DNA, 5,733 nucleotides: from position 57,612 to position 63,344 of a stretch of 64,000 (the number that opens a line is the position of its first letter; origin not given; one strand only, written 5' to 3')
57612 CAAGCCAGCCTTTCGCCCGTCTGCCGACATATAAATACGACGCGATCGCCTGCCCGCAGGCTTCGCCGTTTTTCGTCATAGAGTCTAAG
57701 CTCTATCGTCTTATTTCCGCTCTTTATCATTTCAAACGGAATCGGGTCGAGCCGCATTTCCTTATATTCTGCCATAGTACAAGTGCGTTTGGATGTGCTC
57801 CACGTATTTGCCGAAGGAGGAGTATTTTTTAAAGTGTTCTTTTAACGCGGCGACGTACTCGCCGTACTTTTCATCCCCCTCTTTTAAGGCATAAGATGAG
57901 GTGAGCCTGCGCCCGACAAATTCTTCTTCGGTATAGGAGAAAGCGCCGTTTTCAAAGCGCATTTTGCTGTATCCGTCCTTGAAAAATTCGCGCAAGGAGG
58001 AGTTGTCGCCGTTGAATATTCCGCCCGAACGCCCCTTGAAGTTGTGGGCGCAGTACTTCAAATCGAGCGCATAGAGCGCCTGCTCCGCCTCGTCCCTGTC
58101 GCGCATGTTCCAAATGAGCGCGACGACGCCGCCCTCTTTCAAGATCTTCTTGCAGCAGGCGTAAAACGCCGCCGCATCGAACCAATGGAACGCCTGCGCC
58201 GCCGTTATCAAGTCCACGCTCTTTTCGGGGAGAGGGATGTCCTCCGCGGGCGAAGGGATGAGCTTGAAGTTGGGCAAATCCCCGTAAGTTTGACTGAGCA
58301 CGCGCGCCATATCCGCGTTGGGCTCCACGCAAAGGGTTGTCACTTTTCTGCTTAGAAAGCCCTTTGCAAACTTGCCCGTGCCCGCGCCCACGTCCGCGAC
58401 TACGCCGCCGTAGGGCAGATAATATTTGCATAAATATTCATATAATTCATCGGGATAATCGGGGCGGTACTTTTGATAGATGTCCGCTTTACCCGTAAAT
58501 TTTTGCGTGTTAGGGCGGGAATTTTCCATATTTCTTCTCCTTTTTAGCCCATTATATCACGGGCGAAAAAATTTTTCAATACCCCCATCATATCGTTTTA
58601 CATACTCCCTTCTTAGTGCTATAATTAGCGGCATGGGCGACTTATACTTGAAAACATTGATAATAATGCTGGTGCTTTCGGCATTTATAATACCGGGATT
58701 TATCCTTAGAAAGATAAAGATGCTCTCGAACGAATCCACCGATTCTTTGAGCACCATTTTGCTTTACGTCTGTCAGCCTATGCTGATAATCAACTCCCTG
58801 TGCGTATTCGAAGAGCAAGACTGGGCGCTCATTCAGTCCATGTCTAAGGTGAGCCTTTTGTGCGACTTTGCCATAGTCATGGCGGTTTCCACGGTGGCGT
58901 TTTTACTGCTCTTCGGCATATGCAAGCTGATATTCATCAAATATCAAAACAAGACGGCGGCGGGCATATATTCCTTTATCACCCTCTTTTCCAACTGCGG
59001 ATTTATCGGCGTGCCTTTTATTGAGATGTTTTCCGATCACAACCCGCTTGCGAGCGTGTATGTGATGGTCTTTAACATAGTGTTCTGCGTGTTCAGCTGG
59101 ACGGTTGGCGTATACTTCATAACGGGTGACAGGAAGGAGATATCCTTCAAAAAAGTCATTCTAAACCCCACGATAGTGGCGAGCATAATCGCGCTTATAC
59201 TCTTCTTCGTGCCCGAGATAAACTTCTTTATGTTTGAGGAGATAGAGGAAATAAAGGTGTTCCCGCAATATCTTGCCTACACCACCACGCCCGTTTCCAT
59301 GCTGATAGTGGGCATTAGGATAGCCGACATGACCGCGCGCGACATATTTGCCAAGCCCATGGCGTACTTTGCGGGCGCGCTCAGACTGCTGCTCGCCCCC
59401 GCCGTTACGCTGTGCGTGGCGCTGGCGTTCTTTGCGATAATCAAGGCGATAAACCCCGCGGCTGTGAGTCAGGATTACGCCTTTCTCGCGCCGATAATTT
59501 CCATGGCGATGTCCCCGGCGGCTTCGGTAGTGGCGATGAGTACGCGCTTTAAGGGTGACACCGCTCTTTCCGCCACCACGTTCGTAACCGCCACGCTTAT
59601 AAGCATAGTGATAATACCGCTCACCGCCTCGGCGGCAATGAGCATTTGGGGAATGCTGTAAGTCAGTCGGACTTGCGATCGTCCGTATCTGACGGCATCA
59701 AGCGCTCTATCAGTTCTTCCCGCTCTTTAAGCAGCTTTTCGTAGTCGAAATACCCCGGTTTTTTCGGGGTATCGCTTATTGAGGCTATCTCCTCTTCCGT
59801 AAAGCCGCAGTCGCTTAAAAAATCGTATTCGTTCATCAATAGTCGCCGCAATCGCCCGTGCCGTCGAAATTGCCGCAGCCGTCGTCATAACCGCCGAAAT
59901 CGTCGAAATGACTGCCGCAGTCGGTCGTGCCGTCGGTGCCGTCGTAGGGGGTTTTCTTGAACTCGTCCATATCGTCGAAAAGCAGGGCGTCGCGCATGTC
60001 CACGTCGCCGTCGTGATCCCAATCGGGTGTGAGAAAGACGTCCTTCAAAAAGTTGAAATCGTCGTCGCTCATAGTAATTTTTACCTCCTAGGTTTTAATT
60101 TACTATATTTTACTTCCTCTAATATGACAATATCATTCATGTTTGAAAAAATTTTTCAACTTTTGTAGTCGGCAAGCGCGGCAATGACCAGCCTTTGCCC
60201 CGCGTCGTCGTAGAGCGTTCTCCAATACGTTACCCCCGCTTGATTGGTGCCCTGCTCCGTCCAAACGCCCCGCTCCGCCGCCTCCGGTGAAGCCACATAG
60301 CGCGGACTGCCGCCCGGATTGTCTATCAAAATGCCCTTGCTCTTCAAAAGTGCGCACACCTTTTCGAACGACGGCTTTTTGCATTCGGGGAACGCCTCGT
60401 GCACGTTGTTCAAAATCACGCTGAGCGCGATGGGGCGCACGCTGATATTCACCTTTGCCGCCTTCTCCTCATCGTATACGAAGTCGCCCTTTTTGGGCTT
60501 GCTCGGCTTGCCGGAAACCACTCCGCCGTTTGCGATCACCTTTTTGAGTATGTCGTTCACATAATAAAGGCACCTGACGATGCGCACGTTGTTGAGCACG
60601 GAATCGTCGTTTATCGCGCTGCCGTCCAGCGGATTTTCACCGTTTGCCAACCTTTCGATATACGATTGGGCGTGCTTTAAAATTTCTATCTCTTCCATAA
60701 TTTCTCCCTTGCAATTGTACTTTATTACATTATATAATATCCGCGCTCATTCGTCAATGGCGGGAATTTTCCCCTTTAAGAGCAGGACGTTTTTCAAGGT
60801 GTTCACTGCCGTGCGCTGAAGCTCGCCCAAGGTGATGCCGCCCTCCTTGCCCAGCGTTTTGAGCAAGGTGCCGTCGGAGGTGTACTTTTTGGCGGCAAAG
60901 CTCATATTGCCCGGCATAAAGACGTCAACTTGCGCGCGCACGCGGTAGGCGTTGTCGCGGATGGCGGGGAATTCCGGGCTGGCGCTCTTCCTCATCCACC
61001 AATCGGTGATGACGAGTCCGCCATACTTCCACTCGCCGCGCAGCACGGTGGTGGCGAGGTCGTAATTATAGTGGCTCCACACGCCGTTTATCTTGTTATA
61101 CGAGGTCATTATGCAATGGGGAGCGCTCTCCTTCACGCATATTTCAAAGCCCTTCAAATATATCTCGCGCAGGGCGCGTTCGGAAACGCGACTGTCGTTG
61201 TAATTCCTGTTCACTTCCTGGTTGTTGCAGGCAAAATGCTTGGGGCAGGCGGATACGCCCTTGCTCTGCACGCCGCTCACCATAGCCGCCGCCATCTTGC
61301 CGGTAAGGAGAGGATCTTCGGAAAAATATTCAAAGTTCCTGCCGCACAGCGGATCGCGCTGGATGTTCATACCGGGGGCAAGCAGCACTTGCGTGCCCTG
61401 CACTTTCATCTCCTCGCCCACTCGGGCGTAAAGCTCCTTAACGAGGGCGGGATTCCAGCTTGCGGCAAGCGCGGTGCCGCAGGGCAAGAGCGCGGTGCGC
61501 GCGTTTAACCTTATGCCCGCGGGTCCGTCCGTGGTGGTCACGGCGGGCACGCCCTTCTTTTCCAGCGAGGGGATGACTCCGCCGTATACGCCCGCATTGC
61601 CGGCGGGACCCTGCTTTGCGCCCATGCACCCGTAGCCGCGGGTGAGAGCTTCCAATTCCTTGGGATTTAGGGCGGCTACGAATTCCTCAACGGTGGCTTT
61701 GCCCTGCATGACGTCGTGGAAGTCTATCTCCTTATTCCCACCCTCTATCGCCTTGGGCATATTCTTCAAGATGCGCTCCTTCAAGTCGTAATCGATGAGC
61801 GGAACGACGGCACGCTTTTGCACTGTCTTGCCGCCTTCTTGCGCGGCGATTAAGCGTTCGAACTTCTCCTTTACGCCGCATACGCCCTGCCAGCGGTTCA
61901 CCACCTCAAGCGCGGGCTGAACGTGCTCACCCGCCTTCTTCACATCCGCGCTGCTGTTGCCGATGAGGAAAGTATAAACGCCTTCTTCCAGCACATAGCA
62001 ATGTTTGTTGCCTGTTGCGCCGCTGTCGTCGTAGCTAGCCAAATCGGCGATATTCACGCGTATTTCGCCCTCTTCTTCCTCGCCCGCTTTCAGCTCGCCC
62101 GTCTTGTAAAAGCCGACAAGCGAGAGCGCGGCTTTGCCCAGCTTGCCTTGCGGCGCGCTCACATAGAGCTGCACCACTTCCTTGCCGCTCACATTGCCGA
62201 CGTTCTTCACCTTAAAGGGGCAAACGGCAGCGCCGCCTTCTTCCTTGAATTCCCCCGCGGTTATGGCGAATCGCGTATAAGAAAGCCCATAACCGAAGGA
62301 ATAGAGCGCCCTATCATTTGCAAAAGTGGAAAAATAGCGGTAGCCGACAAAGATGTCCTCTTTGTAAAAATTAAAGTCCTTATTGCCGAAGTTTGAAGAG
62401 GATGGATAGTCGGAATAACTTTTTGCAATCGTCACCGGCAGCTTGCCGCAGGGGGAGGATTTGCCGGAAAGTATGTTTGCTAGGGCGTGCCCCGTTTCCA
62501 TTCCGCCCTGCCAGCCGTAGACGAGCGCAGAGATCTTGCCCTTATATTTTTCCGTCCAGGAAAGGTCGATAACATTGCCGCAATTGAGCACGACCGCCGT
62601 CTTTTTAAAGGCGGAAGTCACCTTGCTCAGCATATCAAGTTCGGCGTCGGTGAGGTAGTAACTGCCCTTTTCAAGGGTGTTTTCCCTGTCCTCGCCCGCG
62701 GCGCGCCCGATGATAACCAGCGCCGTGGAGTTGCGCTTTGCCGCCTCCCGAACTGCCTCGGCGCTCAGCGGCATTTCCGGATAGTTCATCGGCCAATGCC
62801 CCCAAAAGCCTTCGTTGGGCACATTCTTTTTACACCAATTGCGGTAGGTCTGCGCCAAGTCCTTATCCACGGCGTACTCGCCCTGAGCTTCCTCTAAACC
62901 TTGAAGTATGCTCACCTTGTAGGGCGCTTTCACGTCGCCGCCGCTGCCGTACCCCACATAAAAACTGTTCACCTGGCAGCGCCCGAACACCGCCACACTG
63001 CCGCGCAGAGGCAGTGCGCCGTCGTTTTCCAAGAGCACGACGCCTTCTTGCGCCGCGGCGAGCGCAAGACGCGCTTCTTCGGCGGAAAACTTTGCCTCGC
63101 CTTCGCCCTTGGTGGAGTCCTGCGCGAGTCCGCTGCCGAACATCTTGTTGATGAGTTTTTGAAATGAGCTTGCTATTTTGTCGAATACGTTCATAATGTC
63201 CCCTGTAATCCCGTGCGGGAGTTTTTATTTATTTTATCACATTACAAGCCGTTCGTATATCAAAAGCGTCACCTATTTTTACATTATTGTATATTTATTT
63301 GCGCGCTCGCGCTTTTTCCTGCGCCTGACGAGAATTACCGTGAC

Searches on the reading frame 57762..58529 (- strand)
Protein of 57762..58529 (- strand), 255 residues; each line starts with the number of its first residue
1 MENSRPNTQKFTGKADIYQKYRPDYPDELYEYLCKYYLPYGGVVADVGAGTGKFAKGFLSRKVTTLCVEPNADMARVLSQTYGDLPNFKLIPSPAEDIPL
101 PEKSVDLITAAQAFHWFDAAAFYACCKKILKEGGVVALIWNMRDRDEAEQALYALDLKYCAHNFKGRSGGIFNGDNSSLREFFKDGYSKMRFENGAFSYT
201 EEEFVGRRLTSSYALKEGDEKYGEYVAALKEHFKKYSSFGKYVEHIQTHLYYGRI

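Call 20: search_protein_families(library=pfam, proteins=[window:57762-58529:-], max_evalue=1)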
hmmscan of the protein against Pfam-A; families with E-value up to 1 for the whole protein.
window:57762-58529:- (255 aa): 6 families
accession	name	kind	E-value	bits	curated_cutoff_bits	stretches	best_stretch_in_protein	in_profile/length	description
PF08241.18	Methyltransf_11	-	3.3e-15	56.9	21.2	1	46-137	2-94/95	Methyltransferase domain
PF13649.12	Methyltransf_25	-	2.9e-12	47.5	27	1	44-134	1-97/97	Methyltransferase domain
PF08242.18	Methyltransf_12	-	4.4e-09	37.4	30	1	46-136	2-98/98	Methyltransferase domain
PF13489.12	Methyltransf_23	-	9.1e-06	25.9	27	1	18-144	1-122/164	Methyltransferase domain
PF13847.12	Methyltransf_31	-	0.0056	16.8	27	1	43-137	6-108/145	Methyltransferase domain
PF01728.25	FtsJ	-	0.059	13.7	24.1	1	30-68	10-53/181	FtsJ-like methyltransferase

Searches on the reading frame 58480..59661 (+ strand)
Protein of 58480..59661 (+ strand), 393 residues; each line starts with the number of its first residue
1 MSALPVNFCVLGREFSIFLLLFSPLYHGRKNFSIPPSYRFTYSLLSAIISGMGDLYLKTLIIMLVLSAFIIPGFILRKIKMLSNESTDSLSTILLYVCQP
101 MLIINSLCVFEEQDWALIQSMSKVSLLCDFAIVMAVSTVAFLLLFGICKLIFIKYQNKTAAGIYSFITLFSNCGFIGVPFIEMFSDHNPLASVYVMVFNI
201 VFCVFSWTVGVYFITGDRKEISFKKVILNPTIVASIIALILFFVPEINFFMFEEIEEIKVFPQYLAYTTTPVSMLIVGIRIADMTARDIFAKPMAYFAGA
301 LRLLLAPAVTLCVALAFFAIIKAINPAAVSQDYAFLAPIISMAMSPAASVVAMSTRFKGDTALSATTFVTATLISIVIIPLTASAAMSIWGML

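Call 20: search_protein_families(library=pfam, proteins=[window:58480-59661:+], max_evalue=1)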
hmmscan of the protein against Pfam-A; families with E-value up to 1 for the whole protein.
window:58480-59661:+ (393 aa): 1 family
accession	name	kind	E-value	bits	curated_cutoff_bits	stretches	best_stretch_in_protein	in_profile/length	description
PF03547.23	Mem_trans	-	8.2e-13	48.1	25.7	2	221-381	195-341/343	Membrane transport protein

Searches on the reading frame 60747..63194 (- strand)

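Call 20: search_protein_families(library=pfam, proteins=[window:60747-63194:-], max_evalue=1)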
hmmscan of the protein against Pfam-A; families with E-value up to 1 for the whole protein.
window:60747-63194:- (815 aa): 3 families
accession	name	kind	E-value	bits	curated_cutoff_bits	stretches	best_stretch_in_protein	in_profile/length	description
PF01915.27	Glyco_hydro_3_C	-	5.5e-38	131.4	31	1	52-306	1-200/200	Glycosyl hydrolase family 3 C-terminal domain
PF00933.27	Glyco_hydro_3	-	1.7e-31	110.3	27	1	546-765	60-285/316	Glycosyl hydrolase family 3 N terminal domain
PF14310.12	Fn3-like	-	3.3e-14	53.2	25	1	339-415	1-71/71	Fibronectin type III-like domain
